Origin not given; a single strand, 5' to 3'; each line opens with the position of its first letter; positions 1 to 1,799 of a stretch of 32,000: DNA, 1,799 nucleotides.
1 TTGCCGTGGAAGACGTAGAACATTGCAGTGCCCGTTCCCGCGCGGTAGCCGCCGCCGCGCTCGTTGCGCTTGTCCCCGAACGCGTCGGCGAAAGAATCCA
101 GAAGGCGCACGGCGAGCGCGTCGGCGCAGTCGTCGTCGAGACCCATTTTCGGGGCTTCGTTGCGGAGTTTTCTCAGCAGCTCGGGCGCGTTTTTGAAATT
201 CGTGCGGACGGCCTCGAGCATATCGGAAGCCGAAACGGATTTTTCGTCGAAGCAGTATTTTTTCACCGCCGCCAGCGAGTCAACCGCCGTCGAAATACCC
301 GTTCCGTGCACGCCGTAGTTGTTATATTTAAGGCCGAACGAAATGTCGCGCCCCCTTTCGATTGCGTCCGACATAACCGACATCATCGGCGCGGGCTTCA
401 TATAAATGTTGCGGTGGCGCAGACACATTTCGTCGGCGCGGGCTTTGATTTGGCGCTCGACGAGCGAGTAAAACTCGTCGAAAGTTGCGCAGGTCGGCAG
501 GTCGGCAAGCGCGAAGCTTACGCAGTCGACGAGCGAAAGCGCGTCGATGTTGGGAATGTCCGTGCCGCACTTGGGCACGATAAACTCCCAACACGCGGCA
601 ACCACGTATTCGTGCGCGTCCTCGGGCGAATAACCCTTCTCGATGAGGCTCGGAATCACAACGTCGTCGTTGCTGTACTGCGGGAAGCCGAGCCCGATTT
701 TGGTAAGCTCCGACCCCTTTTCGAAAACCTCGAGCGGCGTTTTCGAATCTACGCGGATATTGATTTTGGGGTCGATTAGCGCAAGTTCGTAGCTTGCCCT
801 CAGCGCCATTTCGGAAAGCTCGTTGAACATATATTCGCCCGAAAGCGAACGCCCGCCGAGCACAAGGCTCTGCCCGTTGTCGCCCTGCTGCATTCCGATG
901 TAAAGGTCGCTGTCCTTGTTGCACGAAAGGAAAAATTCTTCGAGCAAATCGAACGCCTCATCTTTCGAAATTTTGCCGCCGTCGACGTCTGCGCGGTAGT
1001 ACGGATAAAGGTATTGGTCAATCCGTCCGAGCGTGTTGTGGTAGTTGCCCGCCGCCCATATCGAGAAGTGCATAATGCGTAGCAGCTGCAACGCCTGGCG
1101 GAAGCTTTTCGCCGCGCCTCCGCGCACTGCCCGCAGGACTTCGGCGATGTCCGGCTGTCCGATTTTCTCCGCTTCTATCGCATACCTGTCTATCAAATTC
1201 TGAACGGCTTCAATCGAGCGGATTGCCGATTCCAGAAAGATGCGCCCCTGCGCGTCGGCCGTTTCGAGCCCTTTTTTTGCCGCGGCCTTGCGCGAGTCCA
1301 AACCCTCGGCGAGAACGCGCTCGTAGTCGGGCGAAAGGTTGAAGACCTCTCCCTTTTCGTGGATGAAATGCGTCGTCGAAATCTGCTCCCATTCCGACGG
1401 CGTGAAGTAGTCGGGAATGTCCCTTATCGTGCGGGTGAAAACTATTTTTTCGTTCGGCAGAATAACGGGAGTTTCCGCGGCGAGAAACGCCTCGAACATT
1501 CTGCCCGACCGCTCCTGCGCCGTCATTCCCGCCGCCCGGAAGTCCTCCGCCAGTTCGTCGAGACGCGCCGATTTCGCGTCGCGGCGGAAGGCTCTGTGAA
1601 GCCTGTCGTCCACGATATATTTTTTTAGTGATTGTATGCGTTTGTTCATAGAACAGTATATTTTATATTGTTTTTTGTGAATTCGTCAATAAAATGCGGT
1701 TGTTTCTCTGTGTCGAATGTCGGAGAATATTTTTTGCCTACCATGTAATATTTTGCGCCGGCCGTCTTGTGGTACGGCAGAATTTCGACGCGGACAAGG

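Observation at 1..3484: galM - short activase - glycyl radical enzyme operon: a GRE hidden from the ORF track, in an uncharacterised context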

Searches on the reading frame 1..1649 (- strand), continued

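Call 41: search_protein_families(library=ncbifam, proteins=[L040:3840-5270:+, L076:977-2377:-, L017:19298-20842:+, L050:948-2546:-, L050:253-945:-, L040:6277-7770:+, L022:8638-11070:+, L065:12761-14668:+, L040:5288-6253:+, L022:7158-8474:+], max_evalue=1e-10)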
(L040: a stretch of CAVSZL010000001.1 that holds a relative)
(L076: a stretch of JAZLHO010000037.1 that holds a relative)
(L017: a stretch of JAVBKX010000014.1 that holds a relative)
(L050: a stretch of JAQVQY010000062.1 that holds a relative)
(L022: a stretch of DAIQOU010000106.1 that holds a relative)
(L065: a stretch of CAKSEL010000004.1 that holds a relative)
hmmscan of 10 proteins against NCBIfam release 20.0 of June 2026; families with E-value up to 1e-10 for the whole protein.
L040:3840-5270:+ (477 aa): 1 family
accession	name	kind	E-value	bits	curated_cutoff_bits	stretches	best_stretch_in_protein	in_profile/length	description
NF048012.1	SlpQosIsomSftI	equivalog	2.5e-43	148.4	700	1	7-419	4-399/443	sulfoquinovose isomerase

L076:977-2377:- (467 aa): 1 family
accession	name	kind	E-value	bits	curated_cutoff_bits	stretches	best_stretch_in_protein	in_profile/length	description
NF048012.1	SlpQosIsomSftI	equivalog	1e-25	90.4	700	1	67-447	55-425/443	sulfoquinovose isomerase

L017:19298-20842:+ (515 aa): 7 families
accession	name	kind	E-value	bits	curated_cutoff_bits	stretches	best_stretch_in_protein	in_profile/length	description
TIGR02627.1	rhamnulo_kin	equivalog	5.7e-157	522.9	527.95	1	7-467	1-453/454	rhamnulokinase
NF007925.0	PRK10640.1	equivalog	2.5e-141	471.5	639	1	5-478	5-471/489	rhamnulokinase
TIGR02628.1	fuculo_kin_coli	equivalog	1.5e-54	185.7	470.9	1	7-463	4-456/465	L-fuculokinase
TIGR01312.1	XylB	equivalog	5.6e-26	91.1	380.25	1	53-263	49-258/481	xylulokinase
NF008187.0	PRK10939.1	equivalog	1.1e-23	83.7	528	1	119-264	124-267/521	autoinducer-2 kinase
TIGR01311.1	glycerol_kin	equivalog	8.7e-15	54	590.35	0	372-478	372-477/496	glycerol kinase GlpK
NF000756.0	PRK00047.1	subfamily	1.9e-11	42.9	498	0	371-464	373-467/502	glycerol kinase GlpK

L050:948-2546:- (533 aa): 1 family
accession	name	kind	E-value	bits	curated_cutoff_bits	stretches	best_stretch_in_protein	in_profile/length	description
TIGR01312.1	XylB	equivalog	1.6e-30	106.1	380.25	1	15-477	1-443/481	xylulokinase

L050:253-945:- (231 aa): 19 families
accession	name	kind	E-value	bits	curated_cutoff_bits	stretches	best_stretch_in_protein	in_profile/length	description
NF009003.0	PRK12348.1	subfamily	1.4e-107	358.6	331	1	2-230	1-227/228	L-ribulose-5-phosphate 4-epimerase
NF009625.0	PRK13145.1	equivalog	1.8e-105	351.7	369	1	2-230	5-233/235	L-ribulose-5-phosphate 4-epimerase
NF006047.0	PRK08193.1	subfamily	7.1e-105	349.7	257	1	1-230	1-230/231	L-ribulose-5-phosphate 4-epimerase AraD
TIGR00760.1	araD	equivalog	6.7e-100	333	389.1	1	1-230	1-228/228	L-ribulose-5-phosphate 4-epimerase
NF009002.0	PRK12347.1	subfamily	1.9e-93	311.9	386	1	1-230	1-231/231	L-ribulose-5-phosphate 4-epimerase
NF009691.0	PRK13213.1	equivalog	2.1e-84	282.6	489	1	1-230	1-231/231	L-ribulose-5-phosphate 4-epimerase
NF005123.0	PRK06557.1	subfamily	5e-55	186.6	251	1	1-216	8-211/223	L-ribulose-5-phosphate 4-epimerase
NF053831.1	RU1PAldHalo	equivalog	6.9e-22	77.9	300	1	23-203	21-186/208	ribulose-1-phosphate aldolase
TIGR03328.1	salvage_mtnB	equivalog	2.8e-20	72.7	137.05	1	16-102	8-94/194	methylthioribulose 1-phosphate dehydratase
NF005302.0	PRK06833.1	equivalog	1.4e-19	70.4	264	1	19-111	20-112/214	L-fuculose-phosphate aldolase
NF004527.0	PRK05874.1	equivalog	1.9e-19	70.1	308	1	5-130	7-133/218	L-fuculose-phosphate aldolase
NF006672.0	PRK09220.1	equivalog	3.4e-18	65.8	226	1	9-108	15-113/209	methylthioribulose 1-phosphate dehydratase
NF005984.0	PRK08087.1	subfamily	7.9e-17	61.7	264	1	8-129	9-127/215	L-fuculose-phosphate aldolase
TIGR01086.1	fucA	equivalog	5.9e-15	55.6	400.25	1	11-127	11-124/214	L-fuculose-phosphate aldolase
NF043034.1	OxoTetrPhDc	equivalog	1.5e-14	54.2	250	0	6-102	6-100/205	3-oxo-tetronate 4-phosphate decarboxylase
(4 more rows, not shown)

L040:6277-7770:+ (498 aa): 12 families
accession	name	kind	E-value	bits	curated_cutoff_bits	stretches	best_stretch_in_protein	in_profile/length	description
TIGR01312.1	XylB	equivalog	9.3e-68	228.9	380.25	1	4-491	1-480/481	xylulokinase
TIGR01311.1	glycerol_kin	equivalog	7.9e-51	172.9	590.35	1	4-489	4-488/496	glycerol kinase GlpK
NF000756.0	PRK00047.1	subfamily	2.4e-49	168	498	1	4-489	8-489/502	glycerol kinase GlpK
TIGR01314.1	gntK_FGGY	equivalog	2.1e-44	151.9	648.55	1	3-494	2-493/505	gluconokinase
NF008187.0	PRK10939.1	equivalog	2.4e-42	145.3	528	1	3-490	6-499/521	autoinducer-2 kinase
TIGR02628.1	fuculo_kin_coli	equivalog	3.5e-41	141.6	470.9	1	7-472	7-464/465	L-fuculokinase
NF011601.0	PRK15027.1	equivalog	1.1e-33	116.5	912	1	4-494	3-479/484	xylulokinase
TIGR01315.1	5C_CHO_kinase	subfamily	6.1e-25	87.9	408.7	1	3-197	2-207/541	FGGY family pentulose kinase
NF003154.0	PRK04123.1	equivalog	6.7e-22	77.9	428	1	120-493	149-536/554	ribulokinase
TIGR02627.1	rhamnulo_kin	equivalog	3e-17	62.3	527.95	1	7-263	4-256/454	rhamnulokinase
TIGR01234.1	L-ribulokinase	equivalog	1.9e-13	50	583.25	1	120-494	148-530/536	ribulokinase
NF007925.0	PRK10640.1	equivalog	3.5e-12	45.5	639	1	24-272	27-270/489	rhamnulokinase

L022:8638-11070:+ (811 aa): 1 family
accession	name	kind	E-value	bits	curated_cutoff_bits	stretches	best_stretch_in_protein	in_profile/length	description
NF051901.1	ArabsyFurArfAAgro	equivalog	1.7e-29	103.1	625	1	405-528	49-173/502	arabinosylfuranosidase ArfA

L065:12761-14668:+ (636 aa): 0 families

L040:5288-6253:+ (322 aa): 9 families
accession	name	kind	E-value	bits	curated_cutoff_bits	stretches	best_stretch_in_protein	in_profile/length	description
NF041368.1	Fbpase2_Halo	equivalog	2.1e-19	69.7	500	1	77-288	64-278/333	class II fructose-bisphosphate aldolase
TIGR00167.1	cbbA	subfamily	8.2e-16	58.2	215.6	1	96-305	70-273/290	ketose-bisphosphate aldolase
NF006042.0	PRK08185.1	subfamily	6.6e-15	55.2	405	1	103-309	73-271/287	hypothetical protein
TIGR01859.1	fruc_bis_ald_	equivalog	3.4e-14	53.2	343.05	1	100-314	72-274/282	class II fructose-1,6-bisphosphate aldolase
NF005943.0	PRK07998.1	equivalog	1.6e-13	50.8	364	1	103-313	75-275/283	class II aldolase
NF009374.0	PRK12737.1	subfamily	8e-13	48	383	1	101-265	73-235/284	tagatose-bisphosphate aldolase subunit GatY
NF009497.0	PRK12857.1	equivalog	2e-12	47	423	1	103-284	75-254/284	class II fructose-1,6-bisphosphate aldolase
NF005284.0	PRK06801.1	equivalog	5.5e-12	45.6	406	1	128-310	98-273/286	ketose 1,6-bisphosphate aldolase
NF006626.0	PRK09195.1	subfamily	1.3e-11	44.1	384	1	101-266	73-236/284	tagatose-bisphosphate aldolase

L022:7158-8474:+ (439 aa): 13 families
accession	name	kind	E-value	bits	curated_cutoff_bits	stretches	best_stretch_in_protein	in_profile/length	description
NF007484.0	PRK10077.1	equivalog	2.5e-106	356.4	608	1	7-435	8-470/480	D-xylose transporter XylE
TIGR00879.1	SP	subfamily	4e-98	329.2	237.8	1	7-433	53-510/510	sugar porter family MFS transporter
NF052357.1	GlucTporGlcPStph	equivalog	2.8e-82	276.9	750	1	11-437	7-437/445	glucose transporter GlcP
TIGR00898.1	2A0119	subfamily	1.9e-37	129.2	550.75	1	47-432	127-505/506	cation transport protein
TIGR00895.1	2A0115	subfamily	2e-35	122.5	418.55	1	4-375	10-376/398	aromatic acid/H+ symport family MFS transporter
NF053517.1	HbztTptrPcaK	equivalog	1.2e-16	60.8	770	1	11-377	19-381/437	4-hydroxybenzoate transporter PcaK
NF008586.0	PRK11551.1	equivalog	4.3e-15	55.6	410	1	20-199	24-203/406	3-(3-hydroxy-phenyl)propionate transporter MhpT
TIGR01299.1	synapt_SV2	subfamily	3.5e-13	48.3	637.3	0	39-213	195-381/742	synaptic vesicle protein SV2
TIGR00891.1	2A0112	subfamily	3.6e-13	49.4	552.9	1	14-373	14-364/405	sialate:H+ symport family MFS transporter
TIGR00883.1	2A0106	subfamily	3e-12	46.3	443.45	1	35-376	30-357/400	metabolite/H+ symporter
TIGR00880.1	2_A_01_02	superfamily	2.4e-11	43.9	131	0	52-186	4-137/141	multidrug resistance protein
TIGR00893.1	2A0114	subfamily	3.5e-11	42.7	395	1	26-374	9-348/399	D-galactonate transporter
NF003024.0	PRK03893.1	subfamily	7.9e-11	41.4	604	1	14-200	24-207/497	sialate:H+ symport family MFS transporter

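Call 42: predict_structure(alignment_id=A1)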
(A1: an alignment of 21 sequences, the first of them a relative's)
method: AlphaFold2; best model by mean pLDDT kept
length: 688 residues; sequences in the alignment: 21
mean_pLDDT: 90.4   pTM: 0.91
mean pLDDT of the five models: 90.4, 90.4, 90.4, 89.2, 88.5
residues with pLDDT >= 90: 474; 70-90: 181; 50-70: 30; < 50: 3
segments of 3 or more residues with pLDDT < 50: 686-688
pLDDT, mean of each block of 10 residues (from residue 1): 96 92 90 92 96 97 95 91 93 91 89 97 97 97 99 98 98 97 98 94 89 97 98 97 85 63 93 94 93 90 94 83 85 93 94 83 87 94 97 98 96 93 94 92 92 94 97 97 96 91 91 95 92 89 76 90 80 70 90 83 81 88 94 86 91 84 73 81 53
secondary structure, 60 per line:
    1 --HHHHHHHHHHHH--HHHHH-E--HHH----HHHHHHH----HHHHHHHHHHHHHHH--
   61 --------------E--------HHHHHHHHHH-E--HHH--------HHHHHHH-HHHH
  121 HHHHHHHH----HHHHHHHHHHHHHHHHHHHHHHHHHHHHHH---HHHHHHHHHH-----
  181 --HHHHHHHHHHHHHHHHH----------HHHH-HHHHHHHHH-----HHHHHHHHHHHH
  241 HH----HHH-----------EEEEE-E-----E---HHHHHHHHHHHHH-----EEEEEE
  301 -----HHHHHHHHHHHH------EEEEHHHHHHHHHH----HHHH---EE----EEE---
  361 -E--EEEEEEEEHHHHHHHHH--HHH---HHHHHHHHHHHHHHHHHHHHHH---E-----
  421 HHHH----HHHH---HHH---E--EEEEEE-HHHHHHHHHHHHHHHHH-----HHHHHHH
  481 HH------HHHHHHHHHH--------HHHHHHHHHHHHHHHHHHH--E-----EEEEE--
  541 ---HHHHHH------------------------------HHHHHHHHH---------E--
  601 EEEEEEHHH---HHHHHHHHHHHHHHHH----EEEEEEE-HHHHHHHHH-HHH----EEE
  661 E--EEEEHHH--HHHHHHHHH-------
elements in order: H3-14 H17-21 H33-39 H44-58 H84-93 H109-115 H117-128 H133-162 H166-175 H183-199 H210-213 H215-223 H229-242 E261-265 H277-289 E295-300 H306-317 E324-327 H328-337 H342-345 E355-357 E365-372 H373-381 H390-411 H421-424 H429-432 E445-450 H452-468 H474-482 H489-498 H507-525 E534-538 H544-549 H580-588 E601-606 H613-628 E633-639 H641-649 E658-661 E664-667 H673-681
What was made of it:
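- The AF2 model has pLDDT 90.4 and pTM 0.91 (call 42).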

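Call 47: fold_search(model_id=the predicted structure, library=pdb)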
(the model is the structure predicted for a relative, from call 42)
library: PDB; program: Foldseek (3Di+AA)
matches with E <= 10: 328; with E <= 0.001: 73
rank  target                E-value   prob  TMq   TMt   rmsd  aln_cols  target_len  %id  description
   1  1r8w_A                9.0e-45  1.00  0.88  0.77   4.4       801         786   27  Native structure of the B12-independent glycerol dehydratase from clostridium butyricum (released 2004-06-01)
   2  5fau_A                3.9e-42  1.00  0.87  0.76   4.8       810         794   24  wild-type choline TMA lyase in complex with choline (released 2016-09-28)
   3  5fau_B                4.7e-42  1.00  0.87  0.76   4.5       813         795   24  wild-type choline TMA lyase in complex with choline (released 2016-09-28)
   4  5fay_A                5.9e-42  1.00  0.88  0.76   5.0       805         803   24  Y208F mutant of choline TMA-lyase (released 2016-09-28)
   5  6nd3_D                7.8e-42  1.00  0.87  0.76   5.0       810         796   23  wild-type choline TMA lyase in complex with betaine aldehyde (released 2019-01-16)
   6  5kdp_A                1.1e-41  1.00  0.88  0.76   4.7       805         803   24  E491A mutant of choline TMA-lyase (released 2016-09-28)
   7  5faw_B                1.2e-41  1.00  0.88  0.76   4.7       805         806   24  T502A mutant of choline TMA-lyase (released 2016-09-28)
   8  6vue_B                1.4e-41  1.00  0.87  0.75   4.8       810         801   24  wild-type choline TMA lyase in complex with 1-methyl-1,2,3,6-tetrahydropyridin-3-ol (released 2020-11-04)
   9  5faw_A                1.7e-41  1.00  0.88  0.76   4.7       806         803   24  T502A mutant of choline TMA-lyase (released 2016-09-28)
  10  5kdp_C                2.0e-41  1.00  0.88  0.76   4.5       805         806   24  E491A mutant of choline TMA-lyase (released 2016-09-28)
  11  5fav_A                2.0e-41  1.00  0.87  0.75   5.0       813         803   24  E491Q mutant of choline TMA-lyase (released 2016-09-28)
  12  6vue_A                2.6e-41  1.00  0.88  0.75   4.8       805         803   24  wild-type choline TMA lyase in complex with 1-methyl-1,2,3,6-tetrahydropyridin-3-ol (released 2020-11-04)
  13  5i2g_A                3.9e-41  1.00  0.87  0.76   5.0       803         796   26  1,2-propanediol Dehydration in Roseburia inulinivorans; Structural Basis for Substrate and Enantiomer Selectivity (released 2016-06-01)
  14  9rcp_B                4.3e-41  1.00  0.87  0.76   4.5       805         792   24  1,2-propanediol dehydratase with 0.1 % 1,3-propanediol additive (released 2025-06-11)
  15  5i2a_B                5.6e-41  1.00  0.87  0.72   5.1       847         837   25  1,2-propanediol Dehydration in Roseburia inulinivorans; Structural Basis for Substrate and Enantiomer Selectivity (released 2016-06-01)
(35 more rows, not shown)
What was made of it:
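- On Glycyl radical enzyme superfamily (PFL-like branch): AF2 model with pLDDT 90.4; Foldseek TM 0.82-0.89 to solved C-x-E eliminase/isomerase GREs (calls 42, 47).
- Closest known: Other PFL2-type 1,2-eliminases. Different: 22-26% identity in structure alignments (call 47).
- It shows the GRE fold, TM 0.88 to GDH (call 47).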

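Call 59: search_protein_families(library=pfam, alignment_id=A2, max_evalue=0.00001)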
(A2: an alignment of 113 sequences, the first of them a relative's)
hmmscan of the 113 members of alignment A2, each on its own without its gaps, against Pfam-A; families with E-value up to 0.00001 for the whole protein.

A. member 1, L015:12086-13411:+ (442 aa): 2 families
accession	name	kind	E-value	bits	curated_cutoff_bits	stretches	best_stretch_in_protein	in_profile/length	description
PF00083.30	Sugar_tr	-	4.5e-100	336.1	22.3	1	12-438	1-451/452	Sugar (and other) transporter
PF07690.21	MFS_1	-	8.1e-27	94.5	33.4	1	17-385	2-341/347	Major Facilitator Superfamily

B. families by the number of members that match (of 113 scanned): 98 families (the first 25 are shown)
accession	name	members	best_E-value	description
PF00083.30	Sugar_tr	15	5.2e-116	Sugar (and other) transporter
PF07690.21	MFS_1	15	1.6e-45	Major Facilitator Superfamily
PF13407.12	Peripla_BP_4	10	2.4e-33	Periplasmic binding protein domain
PF02653.21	BPD_transp_2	9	4.7e-49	Branched-chain amino acid transport system / permease component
PF00532.27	Peripla_BP_1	8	1.3e-35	Periplasmic binding proteins and sugar binding domain of LacI family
PF00356.27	LacI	7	5.5e-14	Bacterial regulatory proteins, lacI family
PF13377.12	Peripla_BP_3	6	4.9e-28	Periplasmic binding protein-like domain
PF06964.18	Alpha-L-AF_C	5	7.8e-40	Alpha-L-arabinofuranosidase C-terminal domain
PF22848.2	ASD1_dom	5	5.1e-15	Alpha-L-arabinofuranosidase 1 domain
PF00528.27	BPD_transp_1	4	4.3e-17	Binding-protein-dependent transport system inner membrane component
PF13229.12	Beta_helix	4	1.8e-09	Right handed beta helix region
PF01263.26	Aldose_epim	3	3.5e-90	Aldose 1-epimerase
PF06439.18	3keto-disac_hyd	3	2.8e-17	3-keto-disaccharide hydrolase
PF07944.18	Beta-AFase-like_GH127_cat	2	1.3e-105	Beta-L-arabinofuranosidase, GH127 catalytic domain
PF05691.18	Raffinose_syn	2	3.4e-70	Raffinose synthase or seed imbibition protein Sip1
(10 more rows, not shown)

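Call 60: search_protein_families(library=pfam, alignment_id=A3, max_evalue=0.00001)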
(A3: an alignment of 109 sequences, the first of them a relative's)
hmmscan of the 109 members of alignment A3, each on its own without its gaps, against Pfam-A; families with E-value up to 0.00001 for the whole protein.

A. member 1, L016:6977-8044:+ (356 aa): 1 family
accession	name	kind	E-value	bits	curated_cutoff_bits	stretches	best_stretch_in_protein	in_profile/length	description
PF01263.26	Aldose_epim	-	1.3e-86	291.1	27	1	26-351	4-298/299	Aldose 1-epimerase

B. families by the number of members that match (of 109 scanned): 107 families (the first 25 are shown)
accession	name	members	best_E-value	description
PF00005.33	ABC_tran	11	4.1e-58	ABC transporter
PF13304.12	AAA_21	10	1.3e-12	AAA domain, putative AbiEii toxin, Type IV TA system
PF00083.30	Sugar_tr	9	5.2e-115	Sugar (and other) transporter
PF07690.21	MFS_1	9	2.2e-45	Major Facilitator Superfamily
PF06964.18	Alpha-L-AF_C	8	1e-38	Alpha-L-arabinofuranosidase C-terminal domain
PF13407.12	Peripla_BP_4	6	1.9e-62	Periplasmic binding protein domain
PF00532.27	Peripla_BP_1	6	1e-32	Periplasmic binding proteins and sugar binding domain of LacI family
PF22848.2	ASD1_dom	6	2.4e-19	Alpha-L-arabinofuranosidase 1 domain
PF02065.24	Melibiase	5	1.2e-122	Melibiase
PF13377.12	Peripla_BP_3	5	3.3e-23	Periplasmic binding protein-like domain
PF01263.26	Aldose_epim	4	5.1e-91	Aldose 1-epimerase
PF06439.18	3keto-disac_hyd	4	6.7e-19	3-keto-disaccharide hydrolase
PF00356.27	LacI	4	2.1e-11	Bacterial regulatory proteins, lacI family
PF05691.18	Raffinose_syn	3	7.2e-68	Raffinose synthase or seed imbibition protein Sip1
PF00370.27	FGGY_N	3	2.3e-60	FGGY family of carbohydrate kinases, N-terminal domain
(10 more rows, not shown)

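Call 64: search_solved_structures(query=L046:9204-10223:+, max_evalue=1e-10)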
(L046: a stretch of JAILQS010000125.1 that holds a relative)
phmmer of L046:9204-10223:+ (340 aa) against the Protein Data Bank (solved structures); distinct sequences matched with E-value up to 1e-10: 91 (the best 60 are shown).
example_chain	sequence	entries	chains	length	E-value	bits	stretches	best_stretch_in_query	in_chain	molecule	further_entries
4yo7_A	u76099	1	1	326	3.3e-69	236.8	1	39-333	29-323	Sugar ABC transporter (Sugar-binding protein)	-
2ioy_A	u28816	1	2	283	6.5e-51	176.7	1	58-330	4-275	Periplasmic sugar-binding protein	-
4rsm_A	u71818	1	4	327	1.4e-48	169.1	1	58-334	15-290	Periplasmic binding protein/LacI transcriptional regulator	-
5hko_A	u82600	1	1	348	3.4e-48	167.8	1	56-334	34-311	ABC transporter, carbohydrate uptake transporter-2 (CUT2) family, periplasmic sugar-bindin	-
4rs3_A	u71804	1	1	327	6.3e-48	166.9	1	58-334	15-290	ABC transporter, carbohydrate uptake transporter-2 (CUT2) family, periplasmic sugar-bindin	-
7e7m_A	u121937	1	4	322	2e-44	155.4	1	42-332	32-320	D-ribose ABC transporter substrate-binding protein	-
5dte_A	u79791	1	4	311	1.3e-35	126.5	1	60-315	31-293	Monosaccharide-transporting ATPase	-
4irx_A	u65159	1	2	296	5.2e-35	124.5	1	57-331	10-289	Sugar ABC transporter, periplasmic sugar-binding protein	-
2gx6_A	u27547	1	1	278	1.7e-33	119.6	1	61-328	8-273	D-ribose-binding periplasmic protein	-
4rxm_A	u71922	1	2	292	2.1e-33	119.3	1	57-331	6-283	Possible sugar ABC superfamily ATP binding cassette transporter, binding protein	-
2fn8_A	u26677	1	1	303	2.4e-31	112.5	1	69-332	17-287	ribose ABC transporter, periplasmic ribose-binding protein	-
1urp_A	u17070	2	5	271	6.8e-31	111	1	61-326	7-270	D-RIBOSE-BINDING PROTEIN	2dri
4zjp_A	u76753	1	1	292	1e-30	110.4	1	57-321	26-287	Monosaccharide-transporting ATPase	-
4rwe_A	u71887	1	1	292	1.2e-30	110.1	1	58-332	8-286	Sugar-binding transport protein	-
1dbp_A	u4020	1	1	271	1.3e-30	110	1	61-326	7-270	D-RIBOSE-BINDING PROTEIN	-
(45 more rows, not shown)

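Call 65: search_solved_structures(query=L050:7074-8219:+, max_evalue=1e-10)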
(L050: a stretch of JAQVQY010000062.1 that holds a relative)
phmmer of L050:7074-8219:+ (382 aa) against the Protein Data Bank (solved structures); distinct sequences matched with E-value up to 1e-10: 15.
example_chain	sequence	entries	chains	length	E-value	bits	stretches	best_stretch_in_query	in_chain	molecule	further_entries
5kws_A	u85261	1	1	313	4.9e-48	167.4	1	58-378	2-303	Galactose-binding protein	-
4z0n_A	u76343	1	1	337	5.7e-48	167.1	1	66-378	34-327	Periplasmic binding protein/LacI transcriptional regulator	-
8fxu_A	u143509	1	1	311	5.9e-48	167.1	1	63-380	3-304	D-galactose/methyl-galactoside binding periplasmic protein MglB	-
2ipl_A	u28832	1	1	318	3.8e-43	151.3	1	66-378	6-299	D-galactose-binding periplasmic protein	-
2ipn_A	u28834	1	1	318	4e-43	151.2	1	66-378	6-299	D-galactose-binding periplasmic protein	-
3gbp_A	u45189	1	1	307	4.5e-43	151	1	67-378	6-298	GALACTOSE-BINDING PROTEIN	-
1gca_A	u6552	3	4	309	4.6e-43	151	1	67-378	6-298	GLUCOSE/GALACTOSE-BINDING PROTEIN | GALACTOSE/GLUCOSE-BINDING PROTEIN | D-galactose-binding periplasmic protein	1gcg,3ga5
1glg_A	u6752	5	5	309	5.9e-43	150.7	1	67-378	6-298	GALACTOSE/GLUCOSE-BINDING PROTEIN | D-galactose-binding periplasmic protein | D-GALACTOSE/D-GLUCOSE BINDING PROTEIN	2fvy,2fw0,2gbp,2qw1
2hph_A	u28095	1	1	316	6.5e-43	150.5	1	66-378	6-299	D-galactose-binding periplasmic protein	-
2ipm_A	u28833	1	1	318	8.7e-43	150.1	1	66-378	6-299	D-galactose-binding periplasmic protein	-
8fxt_A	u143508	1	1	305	4.7e-42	147.7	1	68-378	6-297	D-galactose/methyl-galactoside binding periplasmic protein MglB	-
5jx2_A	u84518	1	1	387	2.4e-14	56.5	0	146-227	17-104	Glucose/galactose-binding lipoprotein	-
6bgc_A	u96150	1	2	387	5.3e-14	55.4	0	146-227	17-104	Glucose/galactose-binding lipoprotein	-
4yo7_A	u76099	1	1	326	1.4e-13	54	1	101-357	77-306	Sugar ABC transporter (Sugar-binding protein)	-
6bgd_A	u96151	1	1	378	4.5e-13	52.3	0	149-227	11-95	Glucose/galactose-binding lipoprotein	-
